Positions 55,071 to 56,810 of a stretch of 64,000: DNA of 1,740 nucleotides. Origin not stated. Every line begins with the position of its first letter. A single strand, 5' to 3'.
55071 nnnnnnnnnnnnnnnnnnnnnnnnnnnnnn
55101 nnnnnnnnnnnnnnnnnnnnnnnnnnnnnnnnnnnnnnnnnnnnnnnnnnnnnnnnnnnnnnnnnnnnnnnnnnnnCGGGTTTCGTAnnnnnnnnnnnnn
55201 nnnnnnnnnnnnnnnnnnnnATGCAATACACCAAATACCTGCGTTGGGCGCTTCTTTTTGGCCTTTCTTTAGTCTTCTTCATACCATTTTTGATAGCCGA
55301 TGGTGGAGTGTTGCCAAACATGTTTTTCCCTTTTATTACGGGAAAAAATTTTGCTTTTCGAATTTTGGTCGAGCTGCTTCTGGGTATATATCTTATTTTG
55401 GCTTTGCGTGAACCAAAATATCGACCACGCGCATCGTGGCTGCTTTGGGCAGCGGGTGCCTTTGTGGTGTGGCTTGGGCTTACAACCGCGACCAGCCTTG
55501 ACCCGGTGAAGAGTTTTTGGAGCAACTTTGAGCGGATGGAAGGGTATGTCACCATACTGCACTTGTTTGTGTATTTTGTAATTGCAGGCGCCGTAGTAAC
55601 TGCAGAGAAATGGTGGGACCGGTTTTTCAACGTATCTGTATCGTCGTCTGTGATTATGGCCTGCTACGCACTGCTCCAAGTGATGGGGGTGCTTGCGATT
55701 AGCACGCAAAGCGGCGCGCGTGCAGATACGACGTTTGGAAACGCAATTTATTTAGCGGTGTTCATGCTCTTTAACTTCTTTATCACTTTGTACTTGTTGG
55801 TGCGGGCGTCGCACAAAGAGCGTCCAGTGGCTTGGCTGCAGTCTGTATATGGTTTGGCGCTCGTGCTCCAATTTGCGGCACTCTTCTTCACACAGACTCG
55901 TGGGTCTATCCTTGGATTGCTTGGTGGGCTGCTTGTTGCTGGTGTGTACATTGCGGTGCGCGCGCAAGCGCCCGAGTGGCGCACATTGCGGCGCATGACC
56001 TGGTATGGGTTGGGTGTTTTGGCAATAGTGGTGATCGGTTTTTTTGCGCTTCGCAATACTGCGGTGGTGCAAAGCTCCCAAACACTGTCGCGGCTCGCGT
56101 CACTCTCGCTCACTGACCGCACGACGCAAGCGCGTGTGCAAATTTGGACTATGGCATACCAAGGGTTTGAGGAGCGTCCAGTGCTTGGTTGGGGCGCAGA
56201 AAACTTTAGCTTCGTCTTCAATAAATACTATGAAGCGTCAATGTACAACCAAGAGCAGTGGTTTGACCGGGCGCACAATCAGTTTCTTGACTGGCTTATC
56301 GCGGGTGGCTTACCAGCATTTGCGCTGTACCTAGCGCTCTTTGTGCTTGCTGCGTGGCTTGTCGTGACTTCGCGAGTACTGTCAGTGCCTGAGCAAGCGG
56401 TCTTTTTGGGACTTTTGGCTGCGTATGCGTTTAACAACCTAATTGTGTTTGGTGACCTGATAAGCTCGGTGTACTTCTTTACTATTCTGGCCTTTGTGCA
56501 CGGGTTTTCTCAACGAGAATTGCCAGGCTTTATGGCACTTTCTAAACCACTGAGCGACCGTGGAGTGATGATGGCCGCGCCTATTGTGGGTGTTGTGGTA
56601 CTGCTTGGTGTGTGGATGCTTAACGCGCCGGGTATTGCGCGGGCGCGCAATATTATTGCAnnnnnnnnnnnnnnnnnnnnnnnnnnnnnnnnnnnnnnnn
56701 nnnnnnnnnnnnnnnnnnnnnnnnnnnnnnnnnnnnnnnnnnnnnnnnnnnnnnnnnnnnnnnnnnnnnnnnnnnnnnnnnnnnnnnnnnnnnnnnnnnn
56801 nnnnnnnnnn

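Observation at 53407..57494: MsbA/PglK-type ABC exporter immediately followed by a Wzy_C-TPR protein: candidate lipid-linked glycan flippase plus O-oligosaccharyltransferase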

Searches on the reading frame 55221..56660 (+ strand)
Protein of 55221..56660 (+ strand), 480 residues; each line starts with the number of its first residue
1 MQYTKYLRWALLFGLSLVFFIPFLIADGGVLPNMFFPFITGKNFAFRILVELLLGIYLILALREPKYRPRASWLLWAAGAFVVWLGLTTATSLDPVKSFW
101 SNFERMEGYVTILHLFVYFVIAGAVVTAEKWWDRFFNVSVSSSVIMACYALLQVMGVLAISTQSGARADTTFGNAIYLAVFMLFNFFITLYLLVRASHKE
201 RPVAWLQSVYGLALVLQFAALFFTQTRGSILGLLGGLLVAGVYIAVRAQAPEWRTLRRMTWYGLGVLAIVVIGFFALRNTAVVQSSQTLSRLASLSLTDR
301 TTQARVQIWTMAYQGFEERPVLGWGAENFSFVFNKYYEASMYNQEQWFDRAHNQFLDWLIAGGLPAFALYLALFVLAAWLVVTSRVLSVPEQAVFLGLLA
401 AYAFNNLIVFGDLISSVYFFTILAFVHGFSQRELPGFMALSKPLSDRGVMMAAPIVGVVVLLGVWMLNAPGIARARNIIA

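Call 23: search_solved_structures(query=A3, max_evalue=10, show_alignments=4)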
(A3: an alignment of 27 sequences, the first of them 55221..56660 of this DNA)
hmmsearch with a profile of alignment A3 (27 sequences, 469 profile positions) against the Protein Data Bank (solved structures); distinct sequences matched with E-value up to 10: 1.
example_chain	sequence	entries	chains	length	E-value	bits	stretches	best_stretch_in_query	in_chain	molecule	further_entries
7tpg_B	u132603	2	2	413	1.1e-06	31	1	194-370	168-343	Putative cell surface polysaccharide polymerase/ligase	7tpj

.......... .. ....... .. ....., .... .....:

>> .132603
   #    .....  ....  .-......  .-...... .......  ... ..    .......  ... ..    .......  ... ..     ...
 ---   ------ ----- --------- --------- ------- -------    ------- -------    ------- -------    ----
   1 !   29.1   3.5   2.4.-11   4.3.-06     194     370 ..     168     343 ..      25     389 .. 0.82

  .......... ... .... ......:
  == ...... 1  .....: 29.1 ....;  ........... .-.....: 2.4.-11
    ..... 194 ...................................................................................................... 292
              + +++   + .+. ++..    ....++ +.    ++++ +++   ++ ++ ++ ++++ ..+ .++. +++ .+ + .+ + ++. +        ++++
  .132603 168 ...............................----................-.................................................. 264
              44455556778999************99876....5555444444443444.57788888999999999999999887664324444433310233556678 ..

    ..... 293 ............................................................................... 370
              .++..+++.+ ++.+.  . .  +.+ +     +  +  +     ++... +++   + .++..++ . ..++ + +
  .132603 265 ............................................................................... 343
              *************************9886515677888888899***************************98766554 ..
